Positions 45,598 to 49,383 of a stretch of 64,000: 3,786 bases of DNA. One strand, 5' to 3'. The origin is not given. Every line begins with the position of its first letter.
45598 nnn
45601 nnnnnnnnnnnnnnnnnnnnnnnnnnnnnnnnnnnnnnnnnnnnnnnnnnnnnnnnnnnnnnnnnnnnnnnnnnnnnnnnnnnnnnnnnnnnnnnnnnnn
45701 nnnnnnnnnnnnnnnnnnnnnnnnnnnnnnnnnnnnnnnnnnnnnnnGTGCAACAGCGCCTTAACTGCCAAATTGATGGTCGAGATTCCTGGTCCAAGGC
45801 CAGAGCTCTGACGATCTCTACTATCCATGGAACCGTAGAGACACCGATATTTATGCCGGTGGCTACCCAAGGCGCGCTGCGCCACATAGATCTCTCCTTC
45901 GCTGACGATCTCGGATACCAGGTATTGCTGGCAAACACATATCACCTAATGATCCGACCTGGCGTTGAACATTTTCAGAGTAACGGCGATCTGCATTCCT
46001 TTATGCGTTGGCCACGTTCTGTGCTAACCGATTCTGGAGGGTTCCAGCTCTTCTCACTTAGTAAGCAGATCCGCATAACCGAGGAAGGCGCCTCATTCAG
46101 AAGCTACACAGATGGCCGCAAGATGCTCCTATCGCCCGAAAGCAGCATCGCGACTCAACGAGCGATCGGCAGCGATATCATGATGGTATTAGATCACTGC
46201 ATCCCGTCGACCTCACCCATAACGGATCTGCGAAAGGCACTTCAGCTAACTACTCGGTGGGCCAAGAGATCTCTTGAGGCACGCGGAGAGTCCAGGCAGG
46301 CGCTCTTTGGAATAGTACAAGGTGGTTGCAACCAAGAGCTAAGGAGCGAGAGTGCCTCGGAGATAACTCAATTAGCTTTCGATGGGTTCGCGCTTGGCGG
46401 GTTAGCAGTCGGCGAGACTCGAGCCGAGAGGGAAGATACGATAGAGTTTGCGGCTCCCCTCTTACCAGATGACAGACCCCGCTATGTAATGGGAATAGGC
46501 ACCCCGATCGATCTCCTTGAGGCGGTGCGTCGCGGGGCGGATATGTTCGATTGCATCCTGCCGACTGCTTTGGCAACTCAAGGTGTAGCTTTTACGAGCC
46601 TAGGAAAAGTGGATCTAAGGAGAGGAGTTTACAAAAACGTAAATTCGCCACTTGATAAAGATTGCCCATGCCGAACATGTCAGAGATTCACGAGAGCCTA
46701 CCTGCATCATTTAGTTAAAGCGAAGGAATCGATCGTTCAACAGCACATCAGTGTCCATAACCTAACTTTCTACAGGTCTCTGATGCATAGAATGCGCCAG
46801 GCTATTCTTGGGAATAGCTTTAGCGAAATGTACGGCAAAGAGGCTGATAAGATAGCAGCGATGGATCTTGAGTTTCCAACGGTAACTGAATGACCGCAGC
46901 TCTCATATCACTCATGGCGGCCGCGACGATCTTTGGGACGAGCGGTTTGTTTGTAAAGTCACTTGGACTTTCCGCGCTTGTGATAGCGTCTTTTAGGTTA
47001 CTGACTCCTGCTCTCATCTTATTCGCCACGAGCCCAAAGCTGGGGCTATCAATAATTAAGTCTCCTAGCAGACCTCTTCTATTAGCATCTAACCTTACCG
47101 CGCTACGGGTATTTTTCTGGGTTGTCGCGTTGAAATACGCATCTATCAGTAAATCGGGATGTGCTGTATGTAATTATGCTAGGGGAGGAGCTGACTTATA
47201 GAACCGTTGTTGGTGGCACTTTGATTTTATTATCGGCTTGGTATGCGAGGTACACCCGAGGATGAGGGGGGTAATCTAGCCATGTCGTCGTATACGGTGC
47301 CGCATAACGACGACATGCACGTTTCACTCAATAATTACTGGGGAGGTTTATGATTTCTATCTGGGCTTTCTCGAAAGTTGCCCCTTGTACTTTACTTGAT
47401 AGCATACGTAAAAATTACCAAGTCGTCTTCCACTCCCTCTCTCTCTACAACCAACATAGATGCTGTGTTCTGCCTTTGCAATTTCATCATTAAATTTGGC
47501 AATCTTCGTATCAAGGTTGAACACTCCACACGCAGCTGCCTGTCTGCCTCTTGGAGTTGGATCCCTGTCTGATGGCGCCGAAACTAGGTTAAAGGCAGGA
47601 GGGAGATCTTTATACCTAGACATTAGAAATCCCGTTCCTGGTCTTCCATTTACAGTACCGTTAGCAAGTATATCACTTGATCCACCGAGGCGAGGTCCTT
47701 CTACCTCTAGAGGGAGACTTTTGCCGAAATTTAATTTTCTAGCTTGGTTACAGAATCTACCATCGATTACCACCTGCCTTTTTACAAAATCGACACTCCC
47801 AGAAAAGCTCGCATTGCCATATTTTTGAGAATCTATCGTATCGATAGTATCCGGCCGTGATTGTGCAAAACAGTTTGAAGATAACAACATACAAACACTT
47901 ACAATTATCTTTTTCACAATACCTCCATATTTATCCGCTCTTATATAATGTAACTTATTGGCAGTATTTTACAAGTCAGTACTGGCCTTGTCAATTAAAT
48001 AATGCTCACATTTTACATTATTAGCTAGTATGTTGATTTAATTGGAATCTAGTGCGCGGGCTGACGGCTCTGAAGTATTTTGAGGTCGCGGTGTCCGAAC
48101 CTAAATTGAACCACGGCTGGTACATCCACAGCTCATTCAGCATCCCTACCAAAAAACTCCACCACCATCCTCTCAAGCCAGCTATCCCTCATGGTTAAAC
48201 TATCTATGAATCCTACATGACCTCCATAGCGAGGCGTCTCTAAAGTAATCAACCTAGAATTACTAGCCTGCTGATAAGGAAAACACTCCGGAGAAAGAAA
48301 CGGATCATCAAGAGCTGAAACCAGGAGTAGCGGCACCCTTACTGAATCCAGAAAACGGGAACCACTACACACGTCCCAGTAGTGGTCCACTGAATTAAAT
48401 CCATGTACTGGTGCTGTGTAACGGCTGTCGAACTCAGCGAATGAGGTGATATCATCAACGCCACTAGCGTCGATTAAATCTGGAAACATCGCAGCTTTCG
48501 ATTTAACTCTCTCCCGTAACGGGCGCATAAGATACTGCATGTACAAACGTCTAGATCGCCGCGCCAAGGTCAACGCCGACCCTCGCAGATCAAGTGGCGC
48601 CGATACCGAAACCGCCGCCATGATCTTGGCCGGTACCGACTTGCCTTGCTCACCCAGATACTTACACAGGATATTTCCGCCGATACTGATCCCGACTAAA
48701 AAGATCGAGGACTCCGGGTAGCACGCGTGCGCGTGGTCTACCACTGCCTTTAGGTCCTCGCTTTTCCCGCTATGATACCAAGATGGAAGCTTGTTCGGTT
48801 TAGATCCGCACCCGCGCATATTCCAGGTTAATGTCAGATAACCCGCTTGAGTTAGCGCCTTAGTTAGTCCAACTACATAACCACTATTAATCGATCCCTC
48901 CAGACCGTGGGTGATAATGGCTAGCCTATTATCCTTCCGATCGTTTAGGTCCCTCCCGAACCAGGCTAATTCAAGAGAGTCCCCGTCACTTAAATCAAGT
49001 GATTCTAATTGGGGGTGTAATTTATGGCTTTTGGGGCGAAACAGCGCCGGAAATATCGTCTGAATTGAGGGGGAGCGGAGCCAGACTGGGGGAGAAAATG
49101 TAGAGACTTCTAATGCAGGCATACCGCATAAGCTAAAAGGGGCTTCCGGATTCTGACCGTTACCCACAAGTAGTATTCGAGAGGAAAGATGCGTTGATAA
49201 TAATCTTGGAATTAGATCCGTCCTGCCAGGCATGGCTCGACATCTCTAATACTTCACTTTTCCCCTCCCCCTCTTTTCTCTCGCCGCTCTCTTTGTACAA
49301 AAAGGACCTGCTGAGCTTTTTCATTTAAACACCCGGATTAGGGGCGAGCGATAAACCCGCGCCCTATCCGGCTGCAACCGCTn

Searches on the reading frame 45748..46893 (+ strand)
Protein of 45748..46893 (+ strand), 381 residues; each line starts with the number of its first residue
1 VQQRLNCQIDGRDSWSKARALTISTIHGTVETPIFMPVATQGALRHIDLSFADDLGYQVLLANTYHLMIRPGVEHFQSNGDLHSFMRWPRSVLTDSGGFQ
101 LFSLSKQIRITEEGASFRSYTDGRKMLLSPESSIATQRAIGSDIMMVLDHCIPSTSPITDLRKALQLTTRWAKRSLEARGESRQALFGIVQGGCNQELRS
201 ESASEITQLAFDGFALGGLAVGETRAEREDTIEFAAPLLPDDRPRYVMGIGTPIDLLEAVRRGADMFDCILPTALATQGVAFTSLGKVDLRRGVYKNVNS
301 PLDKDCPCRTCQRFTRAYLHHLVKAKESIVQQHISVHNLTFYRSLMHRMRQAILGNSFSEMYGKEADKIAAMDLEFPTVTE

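Call 14: search_protein_families(library=pfam, proteins=[window:45748-46893:+], max_evalue=0.01)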
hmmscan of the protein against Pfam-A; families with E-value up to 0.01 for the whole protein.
window:45748-46893:+ (381 aa): 1 family
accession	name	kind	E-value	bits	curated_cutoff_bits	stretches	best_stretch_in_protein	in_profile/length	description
PF01702.25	TGT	-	1.2e-134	449.4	26.3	1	17-364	2-350/357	Queuine tRNA-ribosyltransferase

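Call 53: find_encoding_contigs(protein=window:45748-46893:+, flank=3000, max_places=10)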
Protein window:45748-46893:+ (381 aa): 1 contig read that carries it; 1 place shown.
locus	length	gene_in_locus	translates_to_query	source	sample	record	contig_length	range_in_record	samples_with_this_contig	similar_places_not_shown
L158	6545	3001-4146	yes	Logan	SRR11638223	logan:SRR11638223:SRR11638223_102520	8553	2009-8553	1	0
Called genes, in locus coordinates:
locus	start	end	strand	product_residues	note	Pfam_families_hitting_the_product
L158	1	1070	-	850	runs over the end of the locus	PF02687:FtsX, PF12704:MacB_PCD, PF02687:FtsX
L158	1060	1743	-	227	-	PF02463:SMC_N (faint), PF00005:ABC_tran, PF13304:AAA_21 (faint)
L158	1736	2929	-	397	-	-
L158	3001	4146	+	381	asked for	PF01702:TGT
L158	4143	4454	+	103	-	-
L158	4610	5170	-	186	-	-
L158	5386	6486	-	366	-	PF12146:Hydrolase_4, PF00561:Abhydrolase_1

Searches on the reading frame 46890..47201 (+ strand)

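Call 14: search_protein_families(library=pfam, proteins=[window:46890-47201:+], max_evalue=0.01)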
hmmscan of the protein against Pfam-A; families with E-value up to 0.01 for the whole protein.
window:46890-47201:+ (103 aa): 1 family
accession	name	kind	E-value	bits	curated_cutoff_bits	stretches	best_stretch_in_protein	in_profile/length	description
PF00892.27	EamA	-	0.0065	17.2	28.2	1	4-90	3-93/135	EamA-like transporter family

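Call 63: search_protein_families(library=ncbifam, proteins=[window:46890-47201:+], max_evalue=0.1)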
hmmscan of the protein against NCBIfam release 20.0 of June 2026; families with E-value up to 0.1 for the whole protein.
window:46890-47201:+ (103 aa): 0 families

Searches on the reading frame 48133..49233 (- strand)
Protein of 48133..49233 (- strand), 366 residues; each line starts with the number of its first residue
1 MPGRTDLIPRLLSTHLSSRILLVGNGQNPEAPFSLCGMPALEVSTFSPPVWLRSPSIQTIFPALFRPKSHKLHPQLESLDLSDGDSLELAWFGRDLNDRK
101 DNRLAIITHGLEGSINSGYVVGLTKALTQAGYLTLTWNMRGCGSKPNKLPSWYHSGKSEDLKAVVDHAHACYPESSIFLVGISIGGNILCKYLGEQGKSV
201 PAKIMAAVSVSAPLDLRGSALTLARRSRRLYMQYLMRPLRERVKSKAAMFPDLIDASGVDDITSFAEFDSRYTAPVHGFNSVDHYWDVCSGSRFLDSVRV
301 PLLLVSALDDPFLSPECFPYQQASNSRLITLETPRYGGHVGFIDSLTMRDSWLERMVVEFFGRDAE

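Call 14: search_protein_families(library=pfam, proteins=[window:48133-49233:-], max_evalue=0.01)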
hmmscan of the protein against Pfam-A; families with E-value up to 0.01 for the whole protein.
window:48133-49233:- (366 aa): 2 families
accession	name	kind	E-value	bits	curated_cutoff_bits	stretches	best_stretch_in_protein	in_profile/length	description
PF00561.26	Abhydrolase_1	-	1.2e-12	48.5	25.8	1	106-235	4-123/245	alpha/beta hydrolase fold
PF12146.15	Hydrolase_4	-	1.9e-12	47.5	27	1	105-228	7-131/239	Serine aminopeptidase, S33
